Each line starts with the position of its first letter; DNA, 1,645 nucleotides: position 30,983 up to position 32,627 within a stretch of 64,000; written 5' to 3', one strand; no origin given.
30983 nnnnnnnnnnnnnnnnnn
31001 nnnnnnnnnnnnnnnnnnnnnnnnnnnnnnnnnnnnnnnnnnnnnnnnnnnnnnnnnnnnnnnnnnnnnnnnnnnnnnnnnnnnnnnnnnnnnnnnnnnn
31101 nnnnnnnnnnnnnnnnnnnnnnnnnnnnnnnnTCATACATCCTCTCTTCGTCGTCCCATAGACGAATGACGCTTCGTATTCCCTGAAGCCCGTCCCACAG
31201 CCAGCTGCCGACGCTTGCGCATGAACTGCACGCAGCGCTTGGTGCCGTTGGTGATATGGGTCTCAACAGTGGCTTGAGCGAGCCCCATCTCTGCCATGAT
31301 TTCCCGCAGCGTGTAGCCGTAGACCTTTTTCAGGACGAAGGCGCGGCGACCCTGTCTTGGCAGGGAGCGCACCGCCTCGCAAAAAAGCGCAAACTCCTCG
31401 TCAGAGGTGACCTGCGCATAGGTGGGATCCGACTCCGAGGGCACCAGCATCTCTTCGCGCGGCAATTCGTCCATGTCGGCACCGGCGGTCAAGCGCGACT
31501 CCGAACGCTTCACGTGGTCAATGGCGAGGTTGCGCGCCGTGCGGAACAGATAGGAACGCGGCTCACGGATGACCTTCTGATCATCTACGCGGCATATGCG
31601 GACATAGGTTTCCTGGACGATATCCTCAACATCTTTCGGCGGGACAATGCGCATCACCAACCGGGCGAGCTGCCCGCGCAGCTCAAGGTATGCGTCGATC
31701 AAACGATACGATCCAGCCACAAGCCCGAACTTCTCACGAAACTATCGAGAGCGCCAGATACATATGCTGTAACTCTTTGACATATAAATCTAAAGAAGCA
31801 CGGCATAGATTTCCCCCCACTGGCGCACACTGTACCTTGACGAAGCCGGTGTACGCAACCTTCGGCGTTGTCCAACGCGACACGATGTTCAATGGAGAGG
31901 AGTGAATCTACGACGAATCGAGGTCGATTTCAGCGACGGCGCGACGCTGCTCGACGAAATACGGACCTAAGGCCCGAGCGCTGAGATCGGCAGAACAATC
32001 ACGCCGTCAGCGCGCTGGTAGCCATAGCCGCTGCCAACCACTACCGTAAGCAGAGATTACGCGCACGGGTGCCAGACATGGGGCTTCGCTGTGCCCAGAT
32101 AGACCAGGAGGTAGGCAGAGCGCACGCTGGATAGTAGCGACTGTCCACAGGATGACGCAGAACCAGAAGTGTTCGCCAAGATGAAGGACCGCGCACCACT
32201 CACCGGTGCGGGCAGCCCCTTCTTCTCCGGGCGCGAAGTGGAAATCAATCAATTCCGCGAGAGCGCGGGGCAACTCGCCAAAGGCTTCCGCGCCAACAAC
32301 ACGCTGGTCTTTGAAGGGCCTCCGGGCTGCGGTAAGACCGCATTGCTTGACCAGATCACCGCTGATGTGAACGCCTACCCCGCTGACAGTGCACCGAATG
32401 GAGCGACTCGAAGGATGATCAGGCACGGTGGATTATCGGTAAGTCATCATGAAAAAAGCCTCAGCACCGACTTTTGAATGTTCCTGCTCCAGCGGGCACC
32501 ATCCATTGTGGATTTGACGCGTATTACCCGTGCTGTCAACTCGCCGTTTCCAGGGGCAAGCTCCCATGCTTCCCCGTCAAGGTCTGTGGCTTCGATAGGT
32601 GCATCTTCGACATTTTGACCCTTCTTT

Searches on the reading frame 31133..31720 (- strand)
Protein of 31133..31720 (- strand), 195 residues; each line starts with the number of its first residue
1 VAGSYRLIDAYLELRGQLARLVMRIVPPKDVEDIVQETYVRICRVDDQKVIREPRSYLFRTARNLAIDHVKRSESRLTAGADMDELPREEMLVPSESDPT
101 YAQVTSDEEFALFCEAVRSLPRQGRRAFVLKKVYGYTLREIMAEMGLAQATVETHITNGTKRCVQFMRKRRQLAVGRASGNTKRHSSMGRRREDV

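Call 16: search_protein_families(library=pfam, proteins=[window:31133-31720:-], max_evalue=0.01)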
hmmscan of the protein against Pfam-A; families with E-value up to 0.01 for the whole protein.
window:31133-31720:- (195 aa): 4 families
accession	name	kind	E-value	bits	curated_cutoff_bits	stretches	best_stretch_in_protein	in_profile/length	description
PF04542.20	Sigma70_r2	-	6.8e-11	42.2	24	1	12-73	3-68/71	Sigma-70 region 2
PF08281.18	Sigma70_r4_2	-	2.5e-08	33.9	25.7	1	115-163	6-54/54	Sigma-70, region 4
PF07638.17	Sigma70_ECF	-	0.0011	19.3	21.1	1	33-155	49-171/185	ECF sigma factor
PF14493.12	HTH_40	-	0.0041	17.8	27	0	135-161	12-38/89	Helix-turn-helix domain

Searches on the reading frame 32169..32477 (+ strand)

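Call 68: search_protein_families(library=pfam, proteins=[window:32169-32477:+], max_evalue=0.01)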
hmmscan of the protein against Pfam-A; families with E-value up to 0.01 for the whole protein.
window:32169-32477:+ (102 aa): 5 families
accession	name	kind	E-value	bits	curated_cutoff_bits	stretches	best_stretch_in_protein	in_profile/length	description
PF13191.12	AAA_16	-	0.00091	20.2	32.6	1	20-68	3-49/167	AAA ATPase domain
PF01637.24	ATPase_2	-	0.003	17.8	33.2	1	19-65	1-42/225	ATPase domain predominantly from Archaea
PF20720.3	nSTAND3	-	0.0064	16.6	27.2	1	38-66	12-40/155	Novel STAND NTPase 3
PF02367.23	TsaE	-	0.0072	16.7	26.6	1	27-68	5-46/128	Threonylcarbamoyl adenosine biosynthesis protein TsaE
PF00004.35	AAA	-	0.0095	16.8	21.2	0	47-69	2-24/131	ATPase family associated with various cellular activities (AAA)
